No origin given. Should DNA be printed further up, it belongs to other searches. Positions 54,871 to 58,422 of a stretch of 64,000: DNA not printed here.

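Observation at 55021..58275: Surface protein with four lamin-tail domains, PKD and a C-terminal OB-fold-like domain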

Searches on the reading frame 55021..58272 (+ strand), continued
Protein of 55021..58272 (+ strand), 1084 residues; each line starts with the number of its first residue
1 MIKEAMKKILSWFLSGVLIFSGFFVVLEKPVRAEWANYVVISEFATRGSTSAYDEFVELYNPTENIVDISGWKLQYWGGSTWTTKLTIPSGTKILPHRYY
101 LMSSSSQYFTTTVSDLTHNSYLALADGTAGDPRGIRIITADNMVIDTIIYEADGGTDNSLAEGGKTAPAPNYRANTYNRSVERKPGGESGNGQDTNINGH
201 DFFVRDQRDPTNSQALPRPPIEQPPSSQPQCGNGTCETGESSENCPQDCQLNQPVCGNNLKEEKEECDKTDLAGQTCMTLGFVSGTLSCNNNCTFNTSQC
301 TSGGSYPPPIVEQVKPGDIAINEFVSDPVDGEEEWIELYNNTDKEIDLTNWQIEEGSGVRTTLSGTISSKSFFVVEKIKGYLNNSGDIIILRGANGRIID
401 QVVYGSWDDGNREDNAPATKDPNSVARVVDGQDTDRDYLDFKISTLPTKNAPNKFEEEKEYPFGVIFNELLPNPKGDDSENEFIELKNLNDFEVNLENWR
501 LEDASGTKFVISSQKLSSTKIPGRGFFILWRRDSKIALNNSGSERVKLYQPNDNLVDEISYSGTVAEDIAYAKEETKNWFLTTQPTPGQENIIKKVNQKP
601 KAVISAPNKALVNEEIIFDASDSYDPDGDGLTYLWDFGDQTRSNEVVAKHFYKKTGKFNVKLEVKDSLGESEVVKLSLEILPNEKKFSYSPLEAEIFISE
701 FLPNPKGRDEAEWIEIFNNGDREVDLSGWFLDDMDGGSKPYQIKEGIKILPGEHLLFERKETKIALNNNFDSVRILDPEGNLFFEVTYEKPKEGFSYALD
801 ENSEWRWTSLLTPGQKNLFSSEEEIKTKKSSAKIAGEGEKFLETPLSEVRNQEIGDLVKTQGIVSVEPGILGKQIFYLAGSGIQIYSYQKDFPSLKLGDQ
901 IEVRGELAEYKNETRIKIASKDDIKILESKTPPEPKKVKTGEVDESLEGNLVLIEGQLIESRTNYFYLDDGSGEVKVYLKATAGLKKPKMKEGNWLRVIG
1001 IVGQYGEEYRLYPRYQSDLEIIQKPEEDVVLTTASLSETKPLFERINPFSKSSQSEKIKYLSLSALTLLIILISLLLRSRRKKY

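Call 13: find_homologous_proteins(query=window:55021-58272:+, max_evalue=0.00001)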
Query window:55021-58272:+ (1084 aa): 953 proteins with E <= 0.00001 among 8000 candidates; the best 120 are listed.
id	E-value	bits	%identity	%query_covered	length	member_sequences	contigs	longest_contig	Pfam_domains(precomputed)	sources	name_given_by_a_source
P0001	0.0e+0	2478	100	100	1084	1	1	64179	PF00801.27,PF00932.26,PF01336.32,PF18911.7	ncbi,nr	ncbi:MAG: lamin tail domain-containing protein [Patescibacteria group bacterium]|nr:lamin tail domai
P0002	0.0e+0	1419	60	98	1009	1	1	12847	PF00801.27,PF00932.26,PF01336.32,PF18911.7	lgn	-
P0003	0.0e+0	1401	60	99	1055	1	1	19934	PF00801.27,PF00932.26,PF01336.32,PF18911.7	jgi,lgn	jgi:DNA/RNA endonuclease YhcR with UshA esterase domain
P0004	0.0e+0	1317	58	94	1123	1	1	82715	PF00801.27,PF00932.26,PF18942.6,PF01336.32,PF18911.7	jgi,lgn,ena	-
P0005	0.0e+0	1313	71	69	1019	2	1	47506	PF00801.27,PF00932.26,PF01336.32,PF18911.7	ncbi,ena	-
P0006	0.0e+0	1273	58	96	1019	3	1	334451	PF00801.27,PF00932.26,PF18942.6,PF01336.32,PF18911.7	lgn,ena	-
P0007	0.0e+0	1263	58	93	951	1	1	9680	PF00801.27,PF00932.26,PF01336.32,PF18911.7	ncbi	ncbi:MAG: lamin tail domain-containing protein [Patescibacteria group bacterium]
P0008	0.0e+0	1257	68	79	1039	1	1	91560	PF00801.27,PF00932.26,PF24517.3,PF18942.6,PF01336.32,PF06848.18,PF18911.7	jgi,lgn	jgi:PKD repeat protein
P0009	0.0e+0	1245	67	79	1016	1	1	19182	PF00801.27,PF00932.26,PF18942.6,PF01336.32,PF18911.7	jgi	-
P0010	0.0e+0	1241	69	73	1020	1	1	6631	PF00801.27,PF00932.26,PF24517.3,PF18942.6,PF01336.32,PF18911.7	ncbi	-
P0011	0.0e+0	1140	53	98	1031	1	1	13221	PF00801.27,PF00932.26,PF01336.32,PF18911.7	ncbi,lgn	-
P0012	0.0e+0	1093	53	96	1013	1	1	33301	PF00801.27,PF00932.26,PF01336.32,PF18911.7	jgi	-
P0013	0.0e+0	1085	61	76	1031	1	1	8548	PF00801.27,PF00932.26,PF24517.3,PF18942.6,PF01336.32,PF06848.18,PF18911.7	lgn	-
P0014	0.0e+0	1082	52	95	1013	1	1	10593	PF00801.27,PF00932.26,PF01336.32,PF18911.7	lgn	-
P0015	4.3e-293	993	50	65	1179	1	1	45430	PF00801.27,PF00932.26,PF01336.32,PF18911.7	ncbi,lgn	-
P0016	6.1e-287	973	47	70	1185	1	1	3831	PF00801.27,PF00932.26,PF01336.32,PF18911.7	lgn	-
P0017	1.9e-286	971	46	74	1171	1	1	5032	PF00801.27,PF00932.26,PF01336.32,PF18911.7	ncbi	-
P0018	2.2e-286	971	45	75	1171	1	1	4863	PF00801.27,PF00932.26,PF18911.7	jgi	jgi:DNA/RNA endonuclease YhcR with UshA esterase domain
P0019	2.0e-285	968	48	65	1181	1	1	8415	PF00801.27,PF00932.26,PF18911.7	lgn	-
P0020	1.8e-284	965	49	65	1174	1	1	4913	PF00801.27,PF00932.26,PF01336.32,PF18911.7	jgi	jgi:DNA/RNA endonuclease YhcR with UshA esterase domain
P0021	1.3e-282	959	44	73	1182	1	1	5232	PF00801.27,PF00932.26,PF01336.32,PF18911.7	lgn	-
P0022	5.0e-282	957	49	66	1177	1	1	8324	PF00801.27,PF00932.26,PF18911.7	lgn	-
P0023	6.4e-281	953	49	65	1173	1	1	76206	PF00801.27,PF00932.26,PF01336.32,PF18911.7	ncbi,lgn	-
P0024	6.4e-280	950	48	67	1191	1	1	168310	PF00801.27,PF00932.26,PF01336.32,PF18911.7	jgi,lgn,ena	-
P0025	1.1e-277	942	48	65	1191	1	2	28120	PF00801.27,PF00932.26,PF01336.32,PF18911.7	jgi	jgi:PKD repeat protein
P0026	5.6e-277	940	47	67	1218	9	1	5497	PF00801.27,PF00932.26,PF01336.32,PF18911.7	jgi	-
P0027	6.2e-277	940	48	71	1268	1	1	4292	PF22352.3,PF00801.27,PF00932.26,PF01336.32,PF18911.7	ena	-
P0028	1.2e-276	939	49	65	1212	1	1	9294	PF00801.27,PF00932.26,PF01336.32,PF18911.7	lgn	-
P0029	6.7e-276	936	48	67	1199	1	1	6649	PF00801.27,PF00932.26,PF18911.7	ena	-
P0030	5.2e-275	933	44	73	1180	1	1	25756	PF00801.27,PF00932.26,PF18911.7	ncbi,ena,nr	ncbi:lamin tail domain-containing protein [Patescibacteria group bacterium]|nr:lamin tail domain-con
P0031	1.6e-273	929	45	73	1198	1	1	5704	PF00801.27,PF00932.26,PF18911.7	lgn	-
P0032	2.2e-269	915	46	67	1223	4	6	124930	PF00801.27,PF00932.26,PF01336.32,PF18911.7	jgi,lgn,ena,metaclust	metaclust:\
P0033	1.9e-265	902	45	71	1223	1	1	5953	PF00801.27,PF00932.26,PF01336.32,PF18911.7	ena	-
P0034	2.5e-263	895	44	74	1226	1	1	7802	PF00801.27,PF00932.26,PF01336.32,PF18911.7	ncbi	ncbi:MAG: lamin tail domain-containing protein [Patescibacteria group bacterium]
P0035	3.6e-262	891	48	65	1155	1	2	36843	PF00801.27,PF00932.26,PF18911.7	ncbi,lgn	-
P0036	1.6e-259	882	45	70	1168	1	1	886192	PF00801.27,PF00932.26,PF18911.7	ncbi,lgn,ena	-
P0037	4.1e-259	881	42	65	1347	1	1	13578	PF00801.27,PF00932.26,PF01336.32,PF18911.7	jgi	jgi:DNA/RNA endonuclease YhcR with UshA esterase domain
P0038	6.0e-258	877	42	78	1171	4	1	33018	PF00801.27,PF00932.26,PF01336.32,PF18911.7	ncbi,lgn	ncbi:MAG: lamin tail domain-containing protein [Patescibacteria group bacterium]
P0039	3.6e-255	868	44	72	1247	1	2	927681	PF00801.27,PF00932.26,PF18911.7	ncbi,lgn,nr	ncbi:MAG: lamin tail domain-containing protein [Patescibacteria group bacterium]|nr:lamin tail domai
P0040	5.9e-255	867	48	65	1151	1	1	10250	PF00801.27,PF00932.26,PF01336.32,PF18911.7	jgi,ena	-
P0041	8.9e-255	867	47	66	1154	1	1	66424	PF00801.27,PF00932.26,PF18911.7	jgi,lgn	jgi:hypothetical protein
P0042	1.7e-254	866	43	74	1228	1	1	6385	PF00801.27,PF00932.26,PF18911.7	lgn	-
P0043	7.1e-253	860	46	68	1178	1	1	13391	PF00801.27,PF00932.26,PF18911.7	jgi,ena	jgi:hypothetical protein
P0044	1.8e-252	859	44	53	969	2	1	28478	PF00932.26,PF01336.32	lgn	-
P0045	8.7e-252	857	43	74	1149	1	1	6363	PF00801.27,PF00932.26,PF18911.7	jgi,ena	-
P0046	3.2e-251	855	41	65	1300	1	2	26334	PF00932.26,PF18911.7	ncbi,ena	ncbi:MAG: lamin tail domain-containing protein [Patescibacteria group bacterium]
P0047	1.3e-250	853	43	72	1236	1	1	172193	PF00801.27,PF00932.26,PF18911.7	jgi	jgi:hypothetical protein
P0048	4.3e-244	831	44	71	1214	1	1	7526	PF02412.24,PF21027.4,PF00801.27,PF00932.26,PF01336.32,PF18911.7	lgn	-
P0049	4.9e-243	828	44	70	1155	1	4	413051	PF00801.27,PF00932.26,PF01336.32,PF18911.7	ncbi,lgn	-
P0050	2.9e-242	825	44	79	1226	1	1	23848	PF00801.27,PF00932.26,PF01336.32,PF18911.7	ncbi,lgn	-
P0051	4.7e-238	811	54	67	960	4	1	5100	PF00801.27,PF00932.26,PF26342.1,PF01336.32,PF18911.7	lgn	-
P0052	2.5e-236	805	53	67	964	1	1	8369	PF00801.27,PF00932.26,PF01336.32,PF18911.7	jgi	jgi:DNA/RNA endonuclease YhcR with UshA esterase domain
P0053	2.9e-235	802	45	65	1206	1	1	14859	PF22352.3,PF00801.27,PF00932.26,PF01336.32,PF18911.7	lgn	-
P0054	5.6e-235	801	41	99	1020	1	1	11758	PF00801.27,PF00932.26,PF26342.1,PF18911.7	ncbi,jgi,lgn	jgi:PKD repeat protein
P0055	5.7e-234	798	38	77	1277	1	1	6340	PF00932.26,PF01336.32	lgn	-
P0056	1.1e-233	797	42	70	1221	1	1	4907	PF21027.4,PF22352.3,PF00801.27,PF00932.26,PF01336.32,PF18911.7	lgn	-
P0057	2.5e-227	776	37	79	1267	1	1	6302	PF22352.3,PF00801.27,PF00932.26,PF01336.32,PF18911.7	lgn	-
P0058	4.5e-224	765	40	72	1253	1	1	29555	PF22352.3,PF00801.27,PF00932.26,PF18942.6,PF01336.32,PF18911.7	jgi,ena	-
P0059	6.2e-224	764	41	71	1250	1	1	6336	PF21027.4,PF22352.3,PF00801.27,PF00932.26,PF01336.32,PF18911.7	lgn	-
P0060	4.0e-223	762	38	79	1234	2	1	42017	PF22352.3,PF00801.27,PF00932.26,PF01336.32,PF18911.7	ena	-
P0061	2.2e-222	759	41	69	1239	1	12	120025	PF00801.27,PF00932.26,PF26342.1,PF01336.32,PF18911.7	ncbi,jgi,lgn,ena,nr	ncbi:MAG: PKD domain-containing protein [Candidatus Magasanikbacteria bacterium]|jgi:hypothetical pr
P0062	5.7e-221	755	42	72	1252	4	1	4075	PF21027.4,PF00801.27,PF00932.26,PF01336.32,PF18911.7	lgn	-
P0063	4.1e-220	752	42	73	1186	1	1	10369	PF00801.27,PF00932.26,PF01336.32,PF18911.7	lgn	-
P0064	6.8e-220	751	43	66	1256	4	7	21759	PF21027.4,PF00801.27,PF00932.26,PF01336.32,PF18911.7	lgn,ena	-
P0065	1.6e-219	750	44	71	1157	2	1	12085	PF00801.27,PF00932.26,PF13948.12,PF18942.6,PF01336.32,PF18911.7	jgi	-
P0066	6.7e-219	748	41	79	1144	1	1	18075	PF00932.26,PF01336.32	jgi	jgi:hypothetical protein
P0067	1.8e-218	746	42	71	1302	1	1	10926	PF21027.4,PF00801.27,PF17963.8,PF00932.26,PF18942.6,PF01336.32,PF18911.7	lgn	-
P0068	5.7e-217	741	39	79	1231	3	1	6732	PF22352.3,PF00801.27,PF00932.26,PF01336.32,PF18911.7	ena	-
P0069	2.8e-216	739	43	73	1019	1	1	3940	PF00801.27,PF00932.26,PF01336.32,PF18911.7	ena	-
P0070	5.1e-216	738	40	75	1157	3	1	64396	PF00801.27,PF00932.26,PF01336.32,PF18911.7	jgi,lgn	-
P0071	1.5e-215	737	41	65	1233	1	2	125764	PF21027.4,PF22352.3,PF00801.27,PF00932.26,PF01336.32,PF18911.7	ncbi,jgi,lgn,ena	ncbi:MAG: lamin tail domain-containing protein [Patescibacteria group bacterium]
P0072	6.0e-214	731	46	74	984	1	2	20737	PF00801.27,PF00932.26,PF18911.7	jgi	-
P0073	4.2e-213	729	39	100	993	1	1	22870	PF00801.27,PF00932.26,PF18911.7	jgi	jgi:PKD repeat protein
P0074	9.6e-213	727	47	70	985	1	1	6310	PF00932.26,PF01336.32,PF18911.7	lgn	-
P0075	1.0e-212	727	42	67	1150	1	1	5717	PF22352.3,PF00801.27,PF00932.26,PF01336.32,PF18911.7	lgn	-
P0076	1.4e-211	723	49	67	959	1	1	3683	PF00801.27,PF00932.26,PF18911.7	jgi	-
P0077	2.0e-211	723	41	66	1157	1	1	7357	PF00801.27,PF00932.26,PF01336.32,PF18911.7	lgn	-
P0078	1.7e-210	720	40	79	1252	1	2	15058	PF22352.3,PF00801.27,PF00932.26,PF18942.6,PF01336.32,PF18911.7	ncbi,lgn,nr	ncbi:lamin tail domain-containing protein [Patescibacteria group bacterium]|nr:lamin tail domain-con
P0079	5.4e-210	718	47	67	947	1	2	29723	PF00801.27,PF00932.26,PF18911.7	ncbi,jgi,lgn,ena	-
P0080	1.1e-209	717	47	71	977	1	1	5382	PF00801.27,PF00932.26,PF18911.7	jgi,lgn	jgi:DNA/RNA endonuclease YhcR with UshA esterase domain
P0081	1.8e-209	716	48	67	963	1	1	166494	PF00801.27,PF00932.26,PF18911.7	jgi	jgi:PKD repeat protein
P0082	2.0e-208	713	43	65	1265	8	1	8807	PF22352.3,PF00801.27,PF00932.26,PF01336.32,PF18911.7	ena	-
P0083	8.8e-208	711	41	71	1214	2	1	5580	PF22352.3,PF00801.27,PF00932.26,PF01336.32,PF18911.7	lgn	-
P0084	1.1e-207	711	44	74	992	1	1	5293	PF00801.27,PF00932.26,PF18911.7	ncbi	-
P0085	1.7e-207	710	40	65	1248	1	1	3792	PF00801.27,PF00932.26,PF01336.32,PF18911.7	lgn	-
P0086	2.7e-207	709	41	71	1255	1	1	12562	PF22352.3,PF00801.27,PF00932.26,PF01336.32,PF18911.7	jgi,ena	-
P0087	1.1e-206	707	48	66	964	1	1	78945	PF00801.27,PF00932.26,PF18911.7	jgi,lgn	jgi:hypothetical protein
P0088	1.7e-206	707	45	71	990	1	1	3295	PF00801.27,PF00932.26,PF01336.32,PF18911.7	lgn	-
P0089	3.5e-206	706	41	91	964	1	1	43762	PF00801.27,PF00932.26,PF18911.7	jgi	jgi:hypothetical protein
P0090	4.5e-206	705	40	91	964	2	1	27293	PF00801.27,PF00932.26,PF18911.7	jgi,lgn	jgi:hypothetical protein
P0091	2.1e-205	703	46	70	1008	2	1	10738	PF00801.27,PF00932.26,PF18942.6,PF01336.32,PF18911.7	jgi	-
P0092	5.4e-205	702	41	91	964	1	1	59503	PF00801.27,PF00932.26,PF18911.7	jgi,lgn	jgi:hypothetical protein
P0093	5.3e-204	698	42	71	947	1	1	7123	PF00801.27,PF00932.26,PF01336.32,PF18911.7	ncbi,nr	ncbi:MAG: lamin tail domain-containing protein, partial [Candidatus Magasanikbacteria bacterium]|nr:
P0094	2.0e-202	693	39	99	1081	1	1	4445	PF00801.27,PF00932.26,PF13948.12,PF18911.7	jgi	-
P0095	1.2e-200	687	47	64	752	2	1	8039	PF00801.27,PF00932.26,PF18911.7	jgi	-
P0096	2.2e-200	686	41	70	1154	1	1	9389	PF00801.27,PF00932.26,PF26342.1,PF01336.32,PF18911.7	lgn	-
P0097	2.6e-200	686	43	61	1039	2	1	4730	PF00801.27,PF00932.26,PF18911.7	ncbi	ncbi:MAG: lamin tail domain-containing protein, partial [Candidatus Magasanikiibacteriota bacterium]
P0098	3.1e-199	683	42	61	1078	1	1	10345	PF00801.27,PF00932.26,PF18911.7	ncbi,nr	ncbi:MAG: lamin tail domain-containing protein [Candidatus Magasanikbacteria bacterium]|nr:lamin tai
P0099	5.2e-199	682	39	92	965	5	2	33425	PF00801.27,PF00932.26,PF18911.7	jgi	-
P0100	7.6e-198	678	42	71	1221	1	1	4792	PF00801.27,PF00932.26,PF26342.1,PF01336.32,PF18911.7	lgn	-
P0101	3.3e-196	673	37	70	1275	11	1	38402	PF00801.27,PF00932.26,PF01336.32,PF18911.7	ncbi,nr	ncbi:MAG: PKD domain-containing protein [Candidatus Magasanikbacteria bacterium]|nr:PKD domain-conta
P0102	4.5e-196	672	46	70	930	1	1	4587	PF00801.27,PF00932.26,PF18911.7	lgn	-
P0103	1.0e-195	671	37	79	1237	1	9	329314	PF00801.27,PF00932.26,PF01336.32,PF18911.7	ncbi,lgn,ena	-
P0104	1.4e-195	670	48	65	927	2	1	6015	PF00801.27,PF00932.26,PF02018.24,PF18911.7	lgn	-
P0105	2.9e-195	669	37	36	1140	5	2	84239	PF00932.26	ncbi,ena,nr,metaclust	ncbi:MAG: Endonuclease/exonuclease/phosphatase [Parcubacteria group bacterium GW2011_GWA2_47_26]|nr:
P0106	6.0e-195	668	36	71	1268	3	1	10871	PF00801.27,PF00932.26,PF01336.32,PF18911.7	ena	-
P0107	5.4e-193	662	41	71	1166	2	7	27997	PF00801.27,PF00932.26,PF01336.32,PF18911.7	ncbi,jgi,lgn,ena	-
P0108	3.3e-192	659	39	70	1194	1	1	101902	PF00801.27,PF00932.26,PF18911.7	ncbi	-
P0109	1.4e-191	657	42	71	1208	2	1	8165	PF00801.27,PF00932.26,PF01336.32,PF18911.7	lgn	-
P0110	3.2e-191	656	39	71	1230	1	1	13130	PF00801.27,PF00932.26,PF01336.32,PF18911.7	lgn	-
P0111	4.8e-191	655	46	65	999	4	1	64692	PF00801.27,PF00932.26,PF01336.32,PF18911.7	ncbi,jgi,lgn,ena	-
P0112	5.7e-190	652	41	72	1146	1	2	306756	PF00801.27,PF00932.26,PF26342.1,PF01336.32,PF18911.7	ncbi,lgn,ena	-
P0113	6.2e-190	652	37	73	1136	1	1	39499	PF00932.26,PF01336.32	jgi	jgi:hypothetical protein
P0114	1.1e-189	651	36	71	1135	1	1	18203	PF00932.26,PF13948.12,PF12836.14,PF01336.32,PF00633.30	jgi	jgi:competence ComEA-like helix-hairpin-helix protein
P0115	2.3e-189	650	38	73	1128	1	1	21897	PF00801.27,PF00932.26,PF01336.32,PF18911.7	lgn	-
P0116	2.4e-188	647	36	72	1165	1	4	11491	PF00801.27,PF00932.26,PF01336.32,PF18911.7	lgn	-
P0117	9.0e-186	638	39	73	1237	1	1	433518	PF22352.3,PF00801.27,PF00932.26,PF01336.32,PF18911.7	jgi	jgi:PKD repeat protein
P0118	1.4e-185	637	38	73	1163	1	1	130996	PF00801.27,PF00932.26,PF01336.32,PF18911.7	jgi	jgi:DNA/RNA endonuclease YhcR with UshA esterase domain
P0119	2.7e-184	633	41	71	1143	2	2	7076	PF00801.27,PF00932.26,PF01336.32,PF18911.7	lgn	-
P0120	1.1e-183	631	39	72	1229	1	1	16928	PF22352.3,PF00801.27,PF00932.26,PF01336.32,PF18911.7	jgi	jgi:PKD repeat protein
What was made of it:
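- Closest known: Bacillus subtilis YhcR. Same: JGI's COG-based name for several homologs is 'DNA/RNA endonuclease YhcR with UshA esterase domain' (call 13).
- The nuclease-free architecture is conserved at 36-71% identity in more than 100 clusters, so it is under selection (call 13).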

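Call 33: find_encoding_contigs(protein=P0006, flank=10000, max_places=1)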
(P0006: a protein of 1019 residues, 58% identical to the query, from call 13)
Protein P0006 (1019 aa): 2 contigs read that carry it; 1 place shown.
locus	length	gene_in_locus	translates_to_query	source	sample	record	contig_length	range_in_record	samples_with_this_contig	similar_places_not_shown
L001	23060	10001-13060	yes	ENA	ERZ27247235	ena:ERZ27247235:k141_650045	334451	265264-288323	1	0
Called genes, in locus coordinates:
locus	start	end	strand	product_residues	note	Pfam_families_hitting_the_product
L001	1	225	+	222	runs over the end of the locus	PF01791:DeoC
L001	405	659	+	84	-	-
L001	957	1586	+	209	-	PF00156:Pribosyltran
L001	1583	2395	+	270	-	PF01026:TatD_DNase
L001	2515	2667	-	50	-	-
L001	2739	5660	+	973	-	PF00580:UvrD-helicase, PF13245:AAA_19, PF13604:AAA_30 (faint), PF13361:UvrD_C, PF13538:UvrD_C_2 (faint), PF12705:PDDEXK_1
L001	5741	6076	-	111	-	-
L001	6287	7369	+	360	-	PF02912:Phe_tRNA-synt_N, PF01409:tRNA-synt_2d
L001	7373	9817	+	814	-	PF01588:tRNA_bind, PF03483:B3_4, PF03484:B5, PF17759:tRNA_synthFbeta, PF03147:FDX-ACB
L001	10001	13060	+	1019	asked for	PF00932:LTD, PF00801:PKD, PF18911:PKD_4, PF00932:LTD, PF18942:DUF5689 (faint), PF01336:tRNA_anti-codon (weak)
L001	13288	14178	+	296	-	PF00491:Arginase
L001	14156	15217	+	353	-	PF01916:DS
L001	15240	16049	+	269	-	PF03477:ATP-cone, PF04471:Mrr_cat (weak), PF22357:AF1548-like_C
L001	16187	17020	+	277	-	PF18915:DUF5667, PF27854:Heavy_Cys_CGP (weak)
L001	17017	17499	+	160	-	PF14470:bPH_3 (weak), PF03703:bPH_2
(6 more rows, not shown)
